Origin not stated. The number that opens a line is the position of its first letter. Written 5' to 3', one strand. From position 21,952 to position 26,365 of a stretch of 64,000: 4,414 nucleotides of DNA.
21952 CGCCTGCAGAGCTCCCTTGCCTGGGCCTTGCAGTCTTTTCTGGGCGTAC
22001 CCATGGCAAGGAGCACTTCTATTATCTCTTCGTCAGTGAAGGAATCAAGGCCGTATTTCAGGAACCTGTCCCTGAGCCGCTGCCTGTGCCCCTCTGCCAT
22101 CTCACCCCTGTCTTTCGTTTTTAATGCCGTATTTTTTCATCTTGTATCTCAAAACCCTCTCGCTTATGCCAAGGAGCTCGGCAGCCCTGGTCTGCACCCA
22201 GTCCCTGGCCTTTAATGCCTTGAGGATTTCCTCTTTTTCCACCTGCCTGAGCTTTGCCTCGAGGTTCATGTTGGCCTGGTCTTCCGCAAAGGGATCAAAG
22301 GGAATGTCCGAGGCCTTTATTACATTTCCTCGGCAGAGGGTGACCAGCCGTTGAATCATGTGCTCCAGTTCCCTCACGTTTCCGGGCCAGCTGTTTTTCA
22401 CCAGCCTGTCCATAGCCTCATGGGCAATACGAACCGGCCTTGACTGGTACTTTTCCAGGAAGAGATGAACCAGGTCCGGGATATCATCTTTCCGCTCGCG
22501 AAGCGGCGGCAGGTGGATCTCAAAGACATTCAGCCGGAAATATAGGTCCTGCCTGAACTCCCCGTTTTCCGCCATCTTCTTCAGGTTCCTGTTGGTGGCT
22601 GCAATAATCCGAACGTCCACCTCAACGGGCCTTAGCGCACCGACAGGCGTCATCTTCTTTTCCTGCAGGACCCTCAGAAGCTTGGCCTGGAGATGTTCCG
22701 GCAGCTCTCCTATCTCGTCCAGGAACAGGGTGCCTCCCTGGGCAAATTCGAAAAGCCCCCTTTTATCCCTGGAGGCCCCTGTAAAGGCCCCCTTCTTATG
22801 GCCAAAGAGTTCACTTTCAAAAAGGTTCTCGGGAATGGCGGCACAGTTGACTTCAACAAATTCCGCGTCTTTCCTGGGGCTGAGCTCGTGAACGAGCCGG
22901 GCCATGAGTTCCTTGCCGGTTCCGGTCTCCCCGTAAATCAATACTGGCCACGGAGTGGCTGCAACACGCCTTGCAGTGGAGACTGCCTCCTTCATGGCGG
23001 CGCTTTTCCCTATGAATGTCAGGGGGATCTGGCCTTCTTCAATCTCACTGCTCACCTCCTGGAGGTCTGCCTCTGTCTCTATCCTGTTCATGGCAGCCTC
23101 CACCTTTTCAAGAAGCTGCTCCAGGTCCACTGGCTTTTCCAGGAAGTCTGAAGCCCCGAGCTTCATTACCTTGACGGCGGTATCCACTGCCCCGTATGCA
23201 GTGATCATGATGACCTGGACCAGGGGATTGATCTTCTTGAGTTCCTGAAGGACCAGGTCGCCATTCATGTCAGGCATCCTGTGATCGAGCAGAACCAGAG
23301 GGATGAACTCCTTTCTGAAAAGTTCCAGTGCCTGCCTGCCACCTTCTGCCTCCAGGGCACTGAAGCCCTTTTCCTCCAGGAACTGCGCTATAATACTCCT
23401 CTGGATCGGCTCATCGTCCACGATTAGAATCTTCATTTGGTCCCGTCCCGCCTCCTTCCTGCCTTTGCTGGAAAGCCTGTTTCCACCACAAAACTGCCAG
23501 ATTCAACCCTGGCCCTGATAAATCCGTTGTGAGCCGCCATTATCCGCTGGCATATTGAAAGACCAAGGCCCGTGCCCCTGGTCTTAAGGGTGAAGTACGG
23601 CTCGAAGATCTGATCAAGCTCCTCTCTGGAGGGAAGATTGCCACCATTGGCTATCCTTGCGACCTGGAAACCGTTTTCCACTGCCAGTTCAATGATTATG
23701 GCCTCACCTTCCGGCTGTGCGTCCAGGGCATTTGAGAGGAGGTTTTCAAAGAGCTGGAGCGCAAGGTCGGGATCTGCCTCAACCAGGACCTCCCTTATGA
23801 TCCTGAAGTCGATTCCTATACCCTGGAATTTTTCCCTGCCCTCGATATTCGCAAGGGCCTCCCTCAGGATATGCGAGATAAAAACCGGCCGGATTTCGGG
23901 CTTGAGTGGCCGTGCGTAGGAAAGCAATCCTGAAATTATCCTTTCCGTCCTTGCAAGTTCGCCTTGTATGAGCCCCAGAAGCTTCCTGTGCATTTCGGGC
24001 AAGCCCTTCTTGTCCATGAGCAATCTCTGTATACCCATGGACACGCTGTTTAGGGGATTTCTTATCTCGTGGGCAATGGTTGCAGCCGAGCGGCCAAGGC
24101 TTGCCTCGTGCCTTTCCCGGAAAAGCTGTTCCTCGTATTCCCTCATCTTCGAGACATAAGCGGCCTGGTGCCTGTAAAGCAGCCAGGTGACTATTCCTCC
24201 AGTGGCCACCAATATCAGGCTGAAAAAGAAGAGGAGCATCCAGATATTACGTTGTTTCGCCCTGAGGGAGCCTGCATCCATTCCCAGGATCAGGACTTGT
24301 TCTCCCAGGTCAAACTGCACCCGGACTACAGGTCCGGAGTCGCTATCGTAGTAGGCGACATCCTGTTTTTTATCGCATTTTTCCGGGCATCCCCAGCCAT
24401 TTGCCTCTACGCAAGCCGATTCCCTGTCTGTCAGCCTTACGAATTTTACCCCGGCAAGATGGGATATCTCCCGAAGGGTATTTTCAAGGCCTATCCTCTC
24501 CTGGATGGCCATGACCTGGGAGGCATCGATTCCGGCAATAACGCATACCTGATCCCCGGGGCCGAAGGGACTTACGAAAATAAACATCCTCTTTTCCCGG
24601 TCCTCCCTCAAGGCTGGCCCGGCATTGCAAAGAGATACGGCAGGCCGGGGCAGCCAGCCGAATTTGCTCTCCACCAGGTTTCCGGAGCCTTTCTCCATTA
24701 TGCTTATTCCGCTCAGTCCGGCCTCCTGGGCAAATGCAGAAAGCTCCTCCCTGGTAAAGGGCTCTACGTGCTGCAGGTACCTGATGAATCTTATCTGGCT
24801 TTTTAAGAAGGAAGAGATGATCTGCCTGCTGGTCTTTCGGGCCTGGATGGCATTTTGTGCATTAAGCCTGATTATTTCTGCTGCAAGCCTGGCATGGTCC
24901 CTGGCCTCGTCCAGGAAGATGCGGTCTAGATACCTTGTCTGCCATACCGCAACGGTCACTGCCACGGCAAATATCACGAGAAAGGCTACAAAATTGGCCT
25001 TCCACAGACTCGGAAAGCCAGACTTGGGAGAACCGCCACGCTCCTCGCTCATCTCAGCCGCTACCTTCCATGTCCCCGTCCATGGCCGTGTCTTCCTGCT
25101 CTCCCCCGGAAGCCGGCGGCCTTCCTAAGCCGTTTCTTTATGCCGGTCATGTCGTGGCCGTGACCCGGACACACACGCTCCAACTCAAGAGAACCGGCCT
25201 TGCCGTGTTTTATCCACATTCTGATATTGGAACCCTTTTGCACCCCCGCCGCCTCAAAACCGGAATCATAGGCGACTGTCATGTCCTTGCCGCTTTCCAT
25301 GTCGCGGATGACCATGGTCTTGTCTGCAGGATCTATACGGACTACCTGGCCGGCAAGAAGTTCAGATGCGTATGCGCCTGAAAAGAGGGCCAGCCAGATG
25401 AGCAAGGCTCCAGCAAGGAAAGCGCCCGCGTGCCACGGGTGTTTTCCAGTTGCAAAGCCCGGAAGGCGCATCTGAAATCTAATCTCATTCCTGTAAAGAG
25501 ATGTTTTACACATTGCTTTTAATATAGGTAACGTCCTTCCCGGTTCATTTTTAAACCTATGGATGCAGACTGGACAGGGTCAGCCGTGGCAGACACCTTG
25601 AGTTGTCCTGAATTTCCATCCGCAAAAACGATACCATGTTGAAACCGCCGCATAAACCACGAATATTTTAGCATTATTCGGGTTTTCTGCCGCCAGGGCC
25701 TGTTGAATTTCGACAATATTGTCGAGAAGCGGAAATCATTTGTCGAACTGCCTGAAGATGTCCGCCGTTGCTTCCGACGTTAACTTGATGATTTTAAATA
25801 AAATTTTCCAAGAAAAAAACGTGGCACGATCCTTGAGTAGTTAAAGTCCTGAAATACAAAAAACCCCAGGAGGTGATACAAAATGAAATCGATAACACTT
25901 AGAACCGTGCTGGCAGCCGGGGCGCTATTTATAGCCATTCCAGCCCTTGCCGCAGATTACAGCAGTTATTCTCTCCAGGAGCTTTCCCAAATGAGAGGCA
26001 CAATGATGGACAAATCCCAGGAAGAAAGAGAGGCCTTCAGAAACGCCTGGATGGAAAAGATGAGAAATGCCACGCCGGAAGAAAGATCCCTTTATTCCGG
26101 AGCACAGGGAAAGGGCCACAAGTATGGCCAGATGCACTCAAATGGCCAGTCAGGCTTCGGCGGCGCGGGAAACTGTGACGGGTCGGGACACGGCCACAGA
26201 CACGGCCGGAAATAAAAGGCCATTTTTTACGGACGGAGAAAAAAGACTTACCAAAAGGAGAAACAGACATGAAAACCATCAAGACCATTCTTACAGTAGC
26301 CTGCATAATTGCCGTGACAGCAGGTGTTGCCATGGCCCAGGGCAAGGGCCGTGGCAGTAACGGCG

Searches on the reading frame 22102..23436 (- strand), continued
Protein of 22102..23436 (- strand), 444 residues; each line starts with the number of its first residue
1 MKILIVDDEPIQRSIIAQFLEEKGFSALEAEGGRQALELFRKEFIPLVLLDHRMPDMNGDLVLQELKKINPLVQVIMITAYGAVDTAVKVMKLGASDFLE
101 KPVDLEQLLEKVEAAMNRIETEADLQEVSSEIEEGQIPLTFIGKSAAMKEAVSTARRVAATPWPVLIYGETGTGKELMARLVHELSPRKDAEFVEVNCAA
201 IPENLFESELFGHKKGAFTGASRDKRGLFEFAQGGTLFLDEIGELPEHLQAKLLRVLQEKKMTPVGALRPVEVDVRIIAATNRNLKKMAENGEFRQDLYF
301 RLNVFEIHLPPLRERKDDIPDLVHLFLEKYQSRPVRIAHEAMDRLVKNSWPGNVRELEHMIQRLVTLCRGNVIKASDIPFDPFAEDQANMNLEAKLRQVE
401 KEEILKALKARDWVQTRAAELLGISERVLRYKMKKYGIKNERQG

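Call 57: list_cluster_members(proteins=[P0001, P0003, P0005, P0007, P0010, P0014, P0018, P0024])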
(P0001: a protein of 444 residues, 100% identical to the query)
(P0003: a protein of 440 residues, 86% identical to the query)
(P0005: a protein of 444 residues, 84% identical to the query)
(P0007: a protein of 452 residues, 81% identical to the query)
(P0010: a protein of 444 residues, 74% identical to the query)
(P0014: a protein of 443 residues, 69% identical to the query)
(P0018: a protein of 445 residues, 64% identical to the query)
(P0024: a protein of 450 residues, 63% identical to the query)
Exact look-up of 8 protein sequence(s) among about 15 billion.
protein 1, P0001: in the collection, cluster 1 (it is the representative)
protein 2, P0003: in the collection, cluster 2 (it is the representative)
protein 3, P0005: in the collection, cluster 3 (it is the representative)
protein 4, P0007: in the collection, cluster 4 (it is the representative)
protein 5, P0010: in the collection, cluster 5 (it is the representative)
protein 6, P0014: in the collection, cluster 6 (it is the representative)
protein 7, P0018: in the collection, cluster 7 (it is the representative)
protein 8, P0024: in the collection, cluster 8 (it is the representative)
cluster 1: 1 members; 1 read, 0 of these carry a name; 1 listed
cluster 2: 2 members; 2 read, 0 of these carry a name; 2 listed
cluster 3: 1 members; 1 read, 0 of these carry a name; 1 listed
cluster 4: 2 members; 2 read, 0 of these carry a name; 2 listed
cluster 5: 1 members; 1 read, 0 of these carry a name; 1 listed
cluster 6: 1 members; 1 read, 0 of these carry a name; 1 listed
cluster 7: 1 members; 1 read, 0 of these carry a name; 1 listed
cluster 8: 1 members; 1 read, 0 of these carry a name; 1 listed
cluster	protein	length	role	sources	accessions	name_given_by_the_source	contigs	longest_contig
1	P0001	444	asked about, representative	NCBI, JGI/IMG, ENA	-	-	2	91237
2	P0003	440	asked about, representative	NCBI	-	-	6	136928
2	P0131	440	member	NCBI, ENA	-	-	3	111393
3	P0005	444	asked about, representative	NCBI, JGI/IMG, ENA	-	-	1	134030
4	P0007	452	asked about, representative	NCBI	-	-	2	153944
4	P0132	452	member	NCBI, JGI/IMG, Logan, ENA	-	-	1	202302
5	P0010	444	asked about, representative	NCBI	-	-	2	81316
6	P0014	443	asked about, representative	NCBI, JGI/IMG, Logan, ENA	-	-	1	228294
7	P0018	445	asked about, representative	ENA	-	-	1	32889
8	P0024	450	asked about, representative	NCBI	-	-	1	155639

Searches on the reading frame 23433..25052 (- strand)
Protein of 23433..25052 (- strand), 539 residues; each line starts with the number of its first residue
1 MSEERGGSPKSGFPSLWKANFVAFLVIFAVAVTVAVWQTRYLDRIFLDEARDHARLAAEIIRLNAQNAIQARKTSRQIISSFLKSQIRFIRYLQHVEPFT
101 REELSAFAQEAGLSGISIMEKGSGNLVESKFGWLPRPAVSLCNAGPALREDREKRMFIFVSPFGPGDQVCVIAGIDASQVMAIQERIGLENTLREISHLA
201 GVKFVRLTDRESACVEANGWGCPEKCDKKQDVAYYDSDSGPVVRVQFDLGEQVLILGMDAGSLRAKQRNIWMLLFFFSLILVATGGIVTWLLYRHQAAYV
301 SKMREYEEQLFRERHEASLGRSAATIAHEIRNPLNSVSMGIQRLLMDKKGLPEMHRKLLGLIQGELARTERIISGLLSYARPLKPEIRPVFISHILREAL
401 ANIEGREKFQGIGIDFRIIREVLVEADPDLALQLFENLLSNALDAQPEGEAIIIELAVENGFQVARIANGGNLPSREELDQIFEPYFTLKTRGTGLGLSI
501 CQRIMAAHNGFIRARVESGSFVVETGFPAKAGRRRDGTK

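Call 3: search_protein_families(library=pfam, proteins=[window:23433-25052:-], max_evalue=0.01)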
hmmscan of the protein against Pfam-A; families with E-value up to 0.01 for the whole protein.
window:23433-25052:- (539 aa): 3 families
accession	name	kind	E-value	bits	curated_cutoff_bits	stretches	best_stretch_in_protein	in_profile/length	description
PF02518.31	HATPase_c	-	2.7e-15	57.2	26.4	1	427-520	2-101/111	Histidine kinase-, DNA gyrase B-, and HSP90-like ATPase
PF00512.31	HisKA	-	4.2e-12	46.4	26.9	1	320-381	3-62/66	His Kinase A (phospho-acceptor) domain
PF14501.12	HATPase_c_5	-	0.0007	19.9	22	1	433-524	8-98/102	GHKL domain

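Call 12: find_related_loci(query=window:23433-25052:-, collection=genome_contigs, flank=8000)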
Query window:23433-25052:- (539 aa) in genome_contigs; peptide patterns used: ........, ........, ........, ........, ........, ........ (x = any residue, [..] = any of these).
102 stretches matched a pattern; 57 encode a relative of the query (tblastn E <= 1e-3); 57 distinct loci.
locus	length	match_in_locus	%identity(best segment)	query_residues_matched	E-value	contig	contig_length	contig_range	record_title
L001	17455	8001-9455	35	17-516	5e-91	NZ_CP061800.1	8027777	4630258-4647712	Desulfonema magnum strain 4be13 chromosome, complete genome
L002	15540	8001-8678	34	293-512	5e-27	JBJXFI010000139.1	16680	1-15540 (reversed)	MAG: Blastocatellia bacterium isolate F1F2.bin.491 k127_2271633, whole genome shotgun sequence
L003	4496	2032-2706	35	302-520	5e-26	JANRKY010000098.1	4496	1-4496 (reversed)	MAG: Blastocatellia bacterium isolate bins.148 k141_567492, whole genome shotgun sequence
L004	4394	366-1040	34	302-520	3e-25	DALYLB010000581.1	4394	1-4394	MAG TPA_asm: Blastocatellia bacterium isolate CTOTU46662 NODE_4257_length_4394_cov_4.367596, whole genome shotgun sequen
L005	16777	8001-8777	31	277-531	3e-23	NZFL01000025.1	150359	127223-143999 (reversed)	MAG: Pedosphaera sp. isolate MED719 112018, whole genome shotgun sequence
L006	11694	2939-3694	27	291-539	2e-22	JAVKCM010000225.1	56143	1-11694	MAG: Fuerstiella sp. isolate F4-SAH-21 k141_59998, whole genome shotgun sequence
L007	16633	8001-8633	32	298-504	1e-21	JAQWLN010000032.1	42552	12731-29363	MAG: Fuerstiella sp. isolate cluster2_bin.128 k141_975400, whole genome shotgun sequence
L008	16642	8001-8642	30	294-510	3e-18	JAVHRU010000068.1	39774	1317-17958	MAG: Sulfurimonadaceae bacterium isolate WB02no5_37_44 NODE_356_length_39774_cov_24.095874, whole genome shotgun sequenc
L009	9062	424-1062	32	295-510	4e-18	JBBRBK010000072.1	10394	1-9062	MAG: Campylobacterales bacterium isolate Co_metawrap_2339 Cmw_2339_k141_16250694_length_10394_cov_9.0000, whole genome s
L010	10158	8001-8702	30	302-530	4e-18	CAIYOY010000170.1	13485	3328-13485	MAG: uncultured Verrucomicrobiales bacterium isolate Umea3_bin-0111 genome assembly, contig: bin-0111:170/427, whole gen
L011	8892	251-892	29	294-510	7e-17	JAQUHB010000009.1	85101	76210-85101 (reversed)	MAG: Sulfurimonadaceae bacterium isolate STCSWMC_27 NODE_415_length_85101_cov_6.474522_ST_CSWMC, whole genome shotgun se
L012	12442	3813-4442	27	326-525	3e-16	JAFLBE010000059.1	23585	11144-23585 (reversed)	MAG: Bacteroidetes bacterium isolate UWPOB_BACT1 gnl_X_EHAFFJKP_59, whole genome shotgun sequence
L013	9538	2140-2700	31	323-510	5e-16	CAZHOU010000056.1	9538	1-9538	MAG TPA_asm: uncultured Zetaproteobacteria bacterium isolate binchicken_co64_2 genome assembly, contig: NODE_5261_length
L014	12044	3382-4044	27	298-514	7e-16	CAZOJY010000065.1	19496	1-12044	MAG TPA_asm: uncultured Eubacteriales bacterium isolate binchicken_co275_143 genome assembly, contig: NODE_3671_length_1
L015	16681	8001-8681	30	309-519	1e-15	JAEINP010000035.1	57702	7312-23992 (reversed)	MAG: Desulfatibacillum sp. isolate MAG7 NODE_510_length_57702_cov_9.683332, whole genome shotgun sequence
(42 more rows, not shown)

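Call 37: search_protein_families(library=ncbifam, proteins=[window:23433-25052:-], max_evalue=0.1)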
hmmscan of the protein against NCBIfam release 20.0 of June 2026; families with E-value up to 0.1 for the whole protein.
window:23433-25052:- (539 aa): 76 families (the best 25 are shown)
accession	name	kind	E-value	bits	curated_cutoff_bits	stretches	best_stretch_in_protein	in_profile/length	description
NF008468.0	PRK11360.1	equivalog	4.6e-42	144.2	646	1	300-519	377-597/616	two-component system sensor histidine kinase AtoS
NF007688.0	PRK10364.1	equivalog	2.7e-40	138.5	479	1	251-534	173-456/460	two-component system sensor histidine kinase ZraS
NF047497.1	HK_LIC_12097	equivalog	1.3e-27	96.5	500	1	298-519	129-356/367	LIC_12097 family sensor histidine kinase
NF053867.1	SprKinKinDBac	equivalog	1.2e-24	86.7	775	1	313-517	279-484/500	sporulation kinase KinD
NF008312.0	PRK11100.1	equivalog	3.8e-22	78.7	356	1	324-518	261-462/477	two-component system sensor histidine kinase CreC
TIGR01386.1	cztS_silS_copS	subfamily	2e-20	73.2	292.55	1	323-519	245-448/457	heavy metal sensor histidine kinase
NF046044.1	PnpS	equivalog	8.8e-20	71.1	400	1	324-518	175-381/390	two-component system histidine kinase PnpS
NF033091.0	HK_VanS_ACDEFG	equivalog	8.9e-19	67.7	400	1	325-524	80-289/293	vancomycin resistance histidine kinase VanS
NF049962.1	HisKinFlgSCampy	equivalog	1.1e-18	67.2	600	1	312-522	125-333/338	fla regulon two-component system sensor histidine kinase FlgS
NF052574.1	HisKinEspCMyxo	equivalog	1.8e-18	66.1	1200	1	283-521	383-628/785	serine histidine kinase EspC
NF006800.0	PRK09303.1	equivalog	8.6e-18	64.4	342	1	320-516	152-365/383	histidine kinase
NF058527.1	HistKinChvGCaul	equivalog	1.3e-17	63.8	740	1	314-515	302-513/535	two-component sensor histidine kinase ChvG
TIGR02966.1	phoR_proteo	equivalog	1.9e-17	63.3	334.2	1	324-517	119-322/333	phosphate regulon sensor histidine kinase PhoR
NF010411.0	PRK13837.1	equivalog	6.9e-17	60.7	647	1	305-515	436-660/828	two-component system VirA-like sensor kinase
NF033092.0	HK_WalK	equivalog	8.7e-17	60.9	725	1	321-519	374-583/594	cell wall metabolism sensor histidine kinase WalK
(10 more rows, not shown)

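Call 49: search_protein_families(library=pfam, proteins=[L001:7534-7953:+, L001:6536-7558:+], max_evalue=1)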
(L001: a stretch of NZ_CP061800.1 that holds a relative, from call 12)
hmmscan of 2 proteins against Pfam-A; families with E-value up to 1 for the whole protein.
L001:7534-7953:+ (139 aa): 3 families
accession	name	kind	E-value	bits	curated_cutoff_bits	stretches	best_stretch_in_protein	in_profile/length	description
PF12857.13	TOBE_3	-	0.0053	17.1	27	1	22-83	4-56/59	TOBE-like domain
PF12658.13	Ten1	-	0.025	15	25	1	25-91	30-92/117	Telomere capping, CST complex subunit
PF03459.23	TOBE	-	0.076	13.7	22.3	0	24-81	6-53/64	TOBE domain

L001:6536-7558:+ (340 aa): 1 family
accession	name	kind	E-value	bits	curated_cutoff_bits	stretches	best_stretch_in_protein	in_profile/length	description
PF10082.15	BBP2_2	-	0.017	14.5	23.7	1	204-259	319-374/378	Putative beta-barrel porin 2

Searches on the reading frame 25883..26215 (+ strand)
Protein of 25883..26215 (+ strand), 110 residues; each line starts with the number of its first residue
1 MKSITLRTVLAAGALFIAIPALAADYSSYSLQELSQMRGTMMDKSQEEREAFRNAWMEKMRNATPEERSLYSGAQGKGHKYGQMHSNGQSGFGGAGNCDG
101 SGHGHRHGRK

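Call 3: search_protein_families(library=pfam, proteins=[window:25883-26215:+], max_evalue=0.01)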
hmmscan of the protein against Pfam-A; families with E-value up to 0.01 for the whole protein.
window:25883-26215:+ (110 aa): 0 families

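Call 10: search_protein_families(library=pfam, proteins=[window:25883-26215:+], max_evalue=10)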
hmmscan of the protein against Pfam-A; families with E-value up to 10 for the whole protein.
window:25883-26215:+ (110 aa): 0 families

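Call 37: search_protein_families(library=ncbifam, proteins=[window:25883-26215:+], max_evalue=0.1)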
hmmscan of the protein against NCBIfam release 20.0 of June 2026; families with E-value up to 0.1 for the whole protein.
window:25883-26215:+ (110 aa): 0 families

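Call 52: find_homologous_proteins(query=window:25883-26215:+, max_evalue=0.001)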
Query window:25883-26215:+ (110 aa): 10 proteins with E <= 0.001 among 26 candidates.
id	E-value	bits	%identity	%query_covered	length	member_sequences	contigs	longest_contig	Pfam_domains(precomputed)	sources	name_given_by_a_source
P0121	6.7e-67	240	100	100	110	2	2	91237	-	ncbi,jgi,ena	-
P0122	1.3e-39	152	76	75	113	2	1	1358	-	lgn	-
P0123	1.2e-37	146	65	97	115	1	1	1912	-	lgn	-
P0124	2.1e-36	142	62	90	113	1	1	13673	-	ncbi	-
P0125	1.3e-34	136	60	92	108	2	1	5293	-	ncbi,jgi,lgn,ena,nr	ncbi:MAG: hypothetical protein DSZ23_02750 [Thermodesulfatator sp.]|nr:MAG: hypothetical protein DSZ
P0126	1.0e-32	130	69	70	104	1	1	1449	-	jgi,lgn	-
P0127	2.4e-31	126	63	98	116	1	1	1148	-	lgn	-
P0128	9.8e-29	117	60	87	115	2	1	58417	-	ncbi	-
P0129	5.0e-27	112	61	90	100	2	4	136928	-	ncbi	-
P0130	5.5e-15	73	50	67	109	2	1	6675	-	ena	-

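Call 56: search_solved_structures(query=A1, max_evalue=10)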
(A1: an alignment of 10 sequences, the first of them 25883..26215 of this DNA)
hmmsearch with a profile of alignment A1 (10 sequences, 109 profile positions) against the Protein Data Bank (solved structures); distinct sequences matched with E-value up to 10: 6.
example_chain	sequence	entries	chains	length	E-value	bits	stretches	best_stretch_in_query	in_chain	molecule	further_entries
5f5s_B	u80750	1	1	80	0.048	16.8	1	42-86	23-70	Microfibrillar-associated protein 1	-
1ya5_T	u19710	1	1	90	0.1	15.7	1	41-88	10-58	TELETHONIN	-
2f8v_T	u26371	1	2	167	0.34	14.1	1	41-88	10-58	Telethonin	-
3p8c_D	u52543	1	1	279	0.36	14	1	52-102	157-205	Wiskott-Aldrich syndrome protein family member 1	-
2xrh_A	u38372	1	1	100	0.51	13.5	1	22-75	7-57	PROTEIN HP0721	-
6trp_A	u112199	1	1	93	1.1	12.5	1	66-107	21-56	Peptide synthetase XpsB,Peptide synthetase XpsB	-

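Call 61: predict_structure(alignment_id=A1)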
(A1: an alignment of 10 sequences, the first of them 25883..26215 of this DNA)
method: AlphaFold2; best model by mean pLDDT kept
length: 110 residues; sequences in the alignment: 10
mean_pLDDT: 60.6   pTM: 0.42
mean pLDDT of the five models: 60.6, 59.9, 59.7, 59.5, 58.9
residues with pLDDT >= 90: 0; 70-90: 47; 50-70: 6; < 50: 57
segments of 3 or more residues with pLDDT < 50: 1-3, 6-22, 74-110
pLDDT, mean of each block of 10 residues (from residue 1): 47 45 67 84 84 87 82 52 38 39 42
secondary structure, 60 per line:
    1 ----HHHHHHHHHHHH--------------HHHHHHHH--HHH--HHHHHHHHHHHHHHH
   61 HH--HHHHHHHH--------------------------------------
elements in order: H5-16 H31-38 H46-62 H65-72

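Call 64: fold_search(model_id=the predicted structure, library=pdb)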
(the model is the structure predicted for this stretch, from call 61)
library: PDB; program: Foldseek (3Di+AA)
matches with E <= 10: 11; with E <= 0.001: 0
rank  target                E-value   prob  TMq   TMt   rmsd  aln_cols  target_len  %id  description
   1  7m4u_o                2.3e+00  0.09  0.23  0.27  10.8        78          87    9  A. baumannii Ribosome-Eravacycline complex: 30S (released 2021-05-19)
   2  8bd5_X                4.0e+00  0.08  0.26  0.31  10.0        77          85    6  Cas12k-sgRNA-dsDNA-S15-TniQ-TnsC transposon recruitment complex (released 2022-12-28)
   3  2jmg_MODEL_1_A        4.2e+00  0.06  0.22  0.20  14.0       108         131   15  Solution structure of V7R mutant of HIV-1 myristoylated matrix protein (released 2007-02-06)
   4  9e8n_C                4.8e+00  0.05  0.18  0.07  13.1        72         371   15  Nub1/Fat10-processing human 26S proteasome bound to Txnl1 with Rpt3 at top of spiral staircase (locally refined on the (released 2024-12-04)
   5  6p7p_C                5.1e+00  0.08  0.24  0.12   9.3        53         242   15  Structure of E. coli MS115-1 NucC, cAAA-bound form (released 2019-12-25)
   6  3noq_B                5.4e+00  0.04  0.17  0.10  12.9        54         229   20  Crystal Structure of C101S Isocyanide Hydratase from Pseudomonas fluorescens (released 2010-07-07)
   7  4v47_BO               5.8e+00  0.06  0.26  0.31  10.5        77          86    8  Real space refined coordinates of the 30S and 50S subunits fitted into the low resolution cryo-EM map of the EF-G.GTP (released 2014-07-09)
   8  8rdu_B                5.8e+00  0.04  0.22  0.26  10.6        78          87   10  Conformational Landscape of the Type V-K CRISPR-associated TransposonIntegration Assembly CAST V-K composite map (released 2024-06-19)
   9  8rwg_n                6.9e+00  0.06  0.26  0.31  11.8        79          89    8  PAO1 wild-type ribosome, R, reference map (released 2025-02-12)
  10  9teo_A                7.8e+00  0.06  0.23  0.06  10.8        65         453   18  PhiC31 excisive synapse: P'-bound subregion (released 2026-02-11)
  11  3non_B                8.9e+00  0.03  0.18  0.10  12.9        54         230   20  Crystal Structure of Isocyanide Hydratase from Pseudomonas fluorescens (released 2010-07-14)
